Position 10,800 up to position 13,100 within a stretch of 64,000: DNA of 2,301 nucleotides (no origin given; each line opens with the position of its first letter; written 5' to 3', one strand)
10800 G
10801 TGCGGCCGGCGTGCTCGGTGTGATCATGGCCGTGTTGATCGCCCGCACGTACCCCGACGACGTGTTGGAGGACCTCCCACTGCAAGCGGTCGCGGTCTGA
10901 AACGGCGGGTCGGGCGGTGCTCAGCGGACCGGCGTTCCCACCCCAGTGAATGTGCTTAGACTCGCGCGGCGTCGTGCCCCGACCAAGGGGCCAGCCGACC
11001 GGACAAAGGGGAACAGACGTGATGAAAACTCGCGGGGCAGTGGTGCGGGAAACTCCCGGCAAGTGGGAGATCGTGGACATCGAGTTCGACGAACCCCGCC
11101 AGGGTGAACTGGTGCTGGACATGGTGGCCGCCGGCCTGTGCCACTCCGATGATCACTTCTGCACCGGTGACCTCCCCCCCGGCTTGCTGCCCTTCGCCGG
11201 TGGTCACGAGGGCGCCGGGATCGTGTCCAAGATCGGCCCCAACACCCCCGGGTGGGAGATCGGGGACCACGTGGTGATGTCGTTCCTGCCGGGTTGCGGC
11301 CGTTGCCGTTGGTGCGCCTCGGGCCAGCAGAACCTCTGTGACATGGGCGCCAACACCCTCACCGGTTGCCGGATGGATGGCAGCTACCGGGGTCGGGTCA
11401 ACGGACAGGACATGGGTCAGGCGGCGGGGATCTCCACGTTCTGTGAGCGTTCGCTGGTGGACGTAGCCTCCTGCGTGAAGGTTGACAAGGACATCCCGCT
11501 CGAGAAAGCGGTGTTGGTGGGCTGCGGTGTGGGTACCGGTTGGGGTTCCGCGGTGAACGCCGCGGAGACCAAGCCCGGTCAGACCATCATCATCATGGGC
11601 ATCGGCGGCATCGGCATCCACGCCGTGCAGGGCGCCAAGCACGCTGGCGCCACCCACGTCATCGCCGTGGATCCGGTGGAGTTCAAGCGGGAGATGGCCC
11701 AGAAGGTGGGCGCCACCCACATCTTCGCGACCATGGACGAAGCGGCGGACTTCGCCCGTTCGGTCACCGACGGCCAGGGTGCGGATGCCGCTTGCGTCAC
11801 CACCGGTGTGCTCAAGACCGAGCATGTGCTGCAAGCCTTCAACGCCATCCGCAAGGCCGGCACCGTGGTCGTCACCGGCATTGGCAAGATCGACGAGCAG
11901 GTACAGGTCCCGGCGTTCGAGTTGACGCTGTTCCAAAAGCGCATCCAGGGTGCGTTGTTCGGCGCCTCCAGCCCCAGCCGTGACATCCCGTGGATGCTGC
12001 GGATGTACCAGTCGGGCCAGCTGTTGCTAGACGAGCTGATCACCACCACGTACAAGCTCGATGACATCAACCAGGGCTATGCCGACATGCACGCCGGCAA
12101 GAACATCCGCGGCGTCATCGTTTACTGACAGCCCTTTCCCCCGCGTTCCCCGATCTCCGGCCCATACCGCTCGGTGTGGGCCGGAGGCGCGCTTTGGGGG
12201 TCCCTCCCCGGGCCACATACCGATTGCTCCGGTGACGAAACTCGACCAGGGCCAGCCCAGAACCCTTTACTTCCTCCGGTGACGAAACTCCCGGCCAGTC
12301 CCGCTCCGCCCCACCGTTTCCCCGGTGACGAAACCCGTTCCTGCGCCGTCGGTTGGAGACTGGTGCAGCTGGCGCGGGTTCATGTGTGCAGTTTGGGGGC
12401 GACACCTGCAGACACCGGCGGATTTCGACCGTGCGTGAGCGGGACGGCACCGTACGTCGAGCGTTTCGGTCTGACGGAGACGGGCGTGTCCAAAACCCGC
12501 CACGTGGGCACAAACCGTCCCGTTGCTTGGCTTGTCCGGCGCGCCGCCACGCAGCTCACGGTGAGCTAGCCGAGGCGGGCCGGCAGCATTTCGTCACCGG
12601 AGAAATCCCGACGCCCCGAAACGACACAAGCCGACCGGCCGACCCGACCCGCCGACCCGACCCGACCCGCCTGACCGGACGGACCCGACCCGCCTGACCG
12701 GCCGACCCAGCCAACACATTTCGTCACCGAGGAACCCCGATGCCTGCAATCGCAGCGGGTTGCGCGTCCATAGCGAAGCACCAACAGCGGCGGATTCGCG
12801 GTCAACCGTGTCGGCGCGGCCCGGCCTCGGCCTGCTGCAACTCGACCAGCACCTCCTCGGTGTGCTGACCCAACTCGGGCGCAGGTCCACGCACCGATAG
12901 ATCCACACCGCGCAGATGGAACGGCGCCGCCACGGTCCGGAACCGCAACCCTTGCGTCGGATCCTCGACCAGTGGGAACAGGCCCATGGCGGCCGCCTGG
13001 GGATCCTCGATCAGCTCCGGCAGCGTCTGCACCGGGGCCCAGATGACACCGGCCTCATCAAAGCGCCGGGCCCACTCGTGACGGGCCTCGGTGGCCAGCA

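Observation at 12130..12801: A 670-bp non-coding locus with phased 16-nt motif copies (3 direct, 2 inverted) and a GACCC microsatellite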

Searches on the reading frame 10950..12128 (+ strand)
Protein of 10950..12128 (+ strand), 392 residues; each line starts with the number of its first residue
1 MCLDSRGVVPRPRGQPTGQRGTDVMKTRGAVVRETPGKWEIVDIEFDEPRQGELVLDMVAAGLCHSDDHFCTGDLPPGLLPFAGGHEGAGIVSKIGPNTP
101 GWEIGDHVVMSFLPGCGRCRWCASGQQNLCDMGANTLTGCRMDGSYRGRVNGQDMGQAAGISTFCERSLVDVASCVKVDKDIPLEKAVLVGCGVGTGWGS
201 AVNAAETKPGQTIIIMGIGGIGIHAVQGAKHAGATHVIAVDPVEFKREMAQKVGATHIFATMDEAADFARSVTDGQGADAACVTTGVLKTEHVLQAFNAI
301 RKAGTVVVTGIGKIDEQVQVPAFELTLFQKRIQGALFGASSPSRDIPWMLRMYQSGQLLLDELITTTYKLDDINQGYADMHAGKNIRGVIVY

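Call 22: find_encoding_contigs(protein=window:10950-12128:+, flank=10000, max_places=10)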
Protein window:10950-12128:+ (392 aa): no gene with exactly this product is on record in the collection.

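Call 25: find_encoding_contigs(protein=window:11022-12128:+, flank=10000, max_places=10)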
Protein window:11022-12128:+ (368 aa): no gene with exactly this product is on record in the collection.

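Call 26: find_homologous_proteins(query=window:11022-12128:+, max_evalue=1e-100)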
Query window:11022-12128:+ (368 aa): 6763 proteins with E <= 1e-100 among 8000 candidates; the best 120 are listed.
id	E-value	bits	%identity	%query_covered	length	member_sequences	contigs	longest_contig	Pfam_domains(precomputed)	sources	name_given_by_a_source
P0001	1.0e-244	829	98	100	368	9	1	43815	PF00107.33,PF16912.12,PF08240.18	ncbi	ncbi:MAG: NDMA-dependent alcohol dehydrogenase [Acidimicrobiales bacterium]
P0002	2.2e-226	769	90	100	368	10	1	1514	PF00107.33,PF16912.12,PF08240.18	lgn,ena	-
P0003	6.4e-221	751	88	100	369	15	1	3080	PF00107.33,PF16912.12,PF13602.13,PF08240.18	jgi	jgi:S-(hydroxymethyl)glutathione dehydrogenase/alcohol dehydrogenase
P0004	2.1e-219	746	86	100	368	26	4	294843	PF00107.33,PF16912.12,PF13602.13,PF08240.18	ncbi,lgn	ncbi:MAG: NDMA-dependent alcohol dehydrogenase [Acidimicrobiia bacterium]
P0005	4.8e-219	745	88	100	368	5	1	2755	PF00107.33,PF16912.12,PF13602.13,PF08240.18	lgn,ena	-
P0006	1.0e-217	741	86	100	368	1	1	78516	PF00107.33,PF16912.12,PF13602.13,PF08240.18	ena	-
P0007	4.8e-217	738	85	100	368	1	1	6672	PF00107.33,PF08240.18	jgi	jgi:S-(hydroxymethyl)glutathione dehydrogenase/alcohol dehydrogenase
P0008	3.3e-213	726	85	100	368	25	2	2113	PF00107.33,PF16912.12,PF13602.13,PF08240.18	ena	-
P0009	8.2e-213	724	85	100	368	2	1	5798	PF00107.33,PF13602.13,PF08240.18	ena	-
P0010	1.5e-212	723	83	100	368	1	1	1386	PF00107.33,PF08240.18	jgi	jgi:NDMA-dependent alcohol dehydrogenase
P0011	7.2e-211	718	83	100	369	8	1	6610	PF00107.33,PF13602.13,PF08240.18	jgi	jgi:NDMA-dependent alcohol dehydrogenase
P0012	7.4e-211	718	83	100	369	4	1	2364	PF00107.33,PF16912.12,PF13602.13,PF08240.18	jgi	jgi:S-(hydroxymethyl)glutathione dehydrogenase/alcohol dehydrogenase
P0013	1.2e-210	717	83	100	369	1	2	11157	PF00107.33,PF16912.12,PF13602.13,PF08240.18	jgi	jgi:S-(hydroxymethyl)glutathione dehydrogenase/alcohol dehydrogenase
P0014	1.5e-210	717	82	100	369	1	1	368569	PF00107.33,PF16912.12,PF13602.13,PF08240.18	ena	-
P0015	1.7e-210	717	82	100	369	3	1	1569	PF00107.33,PF16912.12,PF13602.13,PF08240.18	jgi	jgi:S-(hydroxymethyl)glutathione dehydrogenase/alcohol dehydrogenase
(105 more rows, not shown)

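Call 27: find_encoding_contigs(protein=P0001, flank=6000, max_places=3)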
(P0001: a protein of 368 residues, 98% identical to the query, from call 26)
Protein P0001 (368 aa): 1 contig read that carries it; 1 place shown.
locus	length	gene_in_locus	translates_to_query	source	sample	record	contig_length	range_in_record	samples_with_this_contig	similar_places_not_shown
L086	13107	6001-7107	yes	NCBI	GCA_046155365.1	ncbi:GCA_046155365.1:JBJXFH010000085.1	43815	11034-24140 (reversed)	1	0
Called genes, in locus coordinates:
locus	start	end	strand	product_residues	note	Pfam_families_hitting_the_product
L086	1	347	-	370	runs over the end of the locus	-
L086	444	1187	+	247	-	PF00106:adh_short, PF08659:KR, PF23441:SDR (weak), PF13561:adh_short_C2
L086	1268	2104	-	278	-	PF00106:adh_short, PF08659:KR, PF13561:adh_short_C2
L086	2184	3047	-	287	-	PF00763:THF_DHG_CYH, PF02882:THF_DHG_CYH_C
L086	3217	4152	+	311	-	PF00135:COesterase, PF20434:BD-FAE, PF07859:Abhydrolase_3, PF00326:Peptidase_S9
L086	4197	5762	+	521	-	PF05977:MFS_3 (weak), PF07690:MFS_1, PF00083:Sugar_tr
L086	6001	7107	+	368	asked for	PF08240:ADH_N, PF16912:Glu_dehyd_C (weak), PF00107:ADH_zinc_N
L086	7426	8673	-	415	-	PF02515:CoA_transf_3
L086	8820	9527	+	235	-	PF03372:Exo_endo_phos (weak)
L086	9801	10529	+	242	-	PF03737:RraA-like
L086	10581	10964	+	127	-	PF01042:Ribonuc_L-PSP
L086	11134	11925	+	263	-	PF01557:FAA_hydrolase (weak)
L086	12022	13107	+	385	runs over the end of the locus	PF01717:Meth_synt_2 (faint)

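Call 28: find_encoding_contigs(protein=P0004, flank=6000, max_places=4)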
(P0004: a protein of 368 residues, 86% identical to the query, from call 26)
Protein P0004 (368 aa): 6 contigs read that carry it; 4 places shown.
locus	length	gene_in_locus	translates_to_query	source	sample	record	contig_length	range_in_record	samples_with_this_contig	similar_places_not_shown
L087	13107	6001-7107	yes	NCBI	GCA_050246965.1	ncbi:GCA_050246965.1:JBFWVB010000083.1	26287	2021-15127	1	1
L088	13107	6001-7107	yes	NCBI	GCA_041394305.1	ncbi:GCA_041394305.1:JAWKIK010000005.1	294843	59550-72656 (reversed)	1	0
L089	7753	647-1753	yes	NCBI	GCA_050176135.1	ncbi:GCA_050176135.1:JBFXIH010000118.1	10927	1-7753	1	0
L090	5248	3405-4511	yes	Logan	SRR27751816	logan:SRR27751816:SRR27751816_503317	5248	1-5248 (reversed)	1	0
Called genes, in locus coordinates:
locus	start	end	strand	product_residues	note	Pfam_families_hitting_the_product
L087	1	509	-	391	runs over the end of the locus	PF00108:Thiolase_N (weak), PF02803:Thiolase_C (weak), PF22691:Thiolase_C_1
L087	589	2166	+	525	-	PF01039:Carboxyl_trans, PF03255:ACCA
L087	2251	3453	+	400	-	PF02515:CoA_transf_3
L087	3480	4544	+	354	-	PF04909:Amidohydro_2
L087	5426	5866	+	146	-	PF13577:SnoaL_4, PF12680:SnoaL_2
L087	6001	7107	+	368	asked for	PF08240:ADH_N, PF16912:Glu_dehyd_C (faint), PF00107:ADH_zinc_N, PF13602:ADH_zinc_N_2 (weak)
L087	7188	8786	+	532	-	PF01565:FAD_binding_4, PF02913:FAD-oxidase_C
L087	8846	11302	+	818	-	PF02515:CoA_transf_3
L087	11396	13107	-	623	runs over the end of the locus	PF00743:FMO-like (faint), PF01266:DAO (faint), PF07992:Pyr_redox_2 (faint), PF13450:NAD_binding_8, PF13738:Pyr_redox_3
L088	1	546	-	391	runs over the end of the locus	PF00108:Thiolase_N (weak), PF02803:Thiolase_C (weak), PF22691:Thiolase_C_1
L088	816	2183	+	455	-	PF01039:Carboxyl_trans, PF03255:ACCA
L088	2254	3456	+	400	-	PF02515:CoA_transf_3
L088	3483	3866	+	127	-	-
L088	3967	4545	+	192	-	PF04909:Amidohydro_2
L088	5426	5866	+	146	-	PF13577:SnoaL_4, PF14534:DUF4440 (weak), PF12680:SnoaL_2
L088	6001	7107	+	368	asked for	PF08240:ADH_N, PF16912:Glu_dehyd_C (faint), PF00107:ADH_zinc_N, PF13602:ADH_zinc_N_2 (weak)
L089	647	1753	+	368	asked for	PF08240:ADH_N, PF16912:Glu_dehyd_C (faint), PF00107:ADH_zinc_N, PF13602:ADH_zinc_N_2 (weak)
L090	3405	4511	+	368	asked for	PF08240:ADH_N, PF16912:Glu_dehyd_C (faint), PF00107:ADH_zinc_N, PF13602:ADH_zinc_N_2 (weak)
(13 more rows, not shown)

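Call 29: find_encoding_contigs(protein=P0006, flank=6000, max_places=3)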
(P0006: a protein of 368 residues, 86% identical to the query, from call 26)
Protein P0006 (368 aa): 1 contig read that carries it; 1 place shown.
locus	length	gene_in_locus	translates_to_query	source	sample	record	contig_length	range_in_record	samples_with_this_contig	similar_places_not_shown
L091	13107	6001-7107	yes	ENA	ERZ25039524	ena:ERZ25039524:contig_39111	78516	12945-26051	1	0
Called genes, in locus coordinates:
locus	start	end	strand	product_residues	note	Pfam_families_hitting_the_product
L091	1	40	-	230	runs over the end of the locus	-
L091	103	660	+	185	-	-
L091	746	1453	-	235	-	PF00005:ABC_tran, PF13304:AAA_21 (faint)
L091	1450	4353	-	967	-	PF02653:BPD_transp_2, PF00005:ABC_tran, PF13304:AAA_21 (faint), PF12399:BCA_ABC_TP_C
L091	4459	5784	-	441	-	PF13433:Peripla_BP_5 (weak), PF13458:Peripla_BP_6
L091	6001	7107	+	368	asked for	PF08240:ADH_N, PF16912:Glu_dehyd_C (weak), PF00107:ADH_zinc_N, PF13602:ADH_zinc_N_2 (weak)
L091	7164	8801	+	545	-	PF00743:FMO-like, PF07992:Pyr_redox_2, PF13450:NAD_binding_8, PF13738:Pyr_redox_3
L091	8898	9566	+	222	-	PF00027:cNMP_binding, PF13545:HTH_Crp_2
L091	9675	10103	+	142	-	PF00027:cNMP_binding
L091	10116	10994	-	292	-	PF03976:PPK2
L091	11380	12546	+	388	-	PF05721:PhyH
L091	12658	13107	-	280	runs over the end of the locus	PF00561:Abhydrolase_1, PF12146:Hydrolase_4 (weak), PF12697:Abhydrolase_6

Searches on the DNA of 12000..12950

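Call 11: search_rna_families(source=window, start=12000, end=12950, threshold=evalue, max_evalue=5)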
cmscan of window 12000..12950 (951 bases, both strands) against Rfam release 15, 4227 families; matches with E-value up to 5: 0.
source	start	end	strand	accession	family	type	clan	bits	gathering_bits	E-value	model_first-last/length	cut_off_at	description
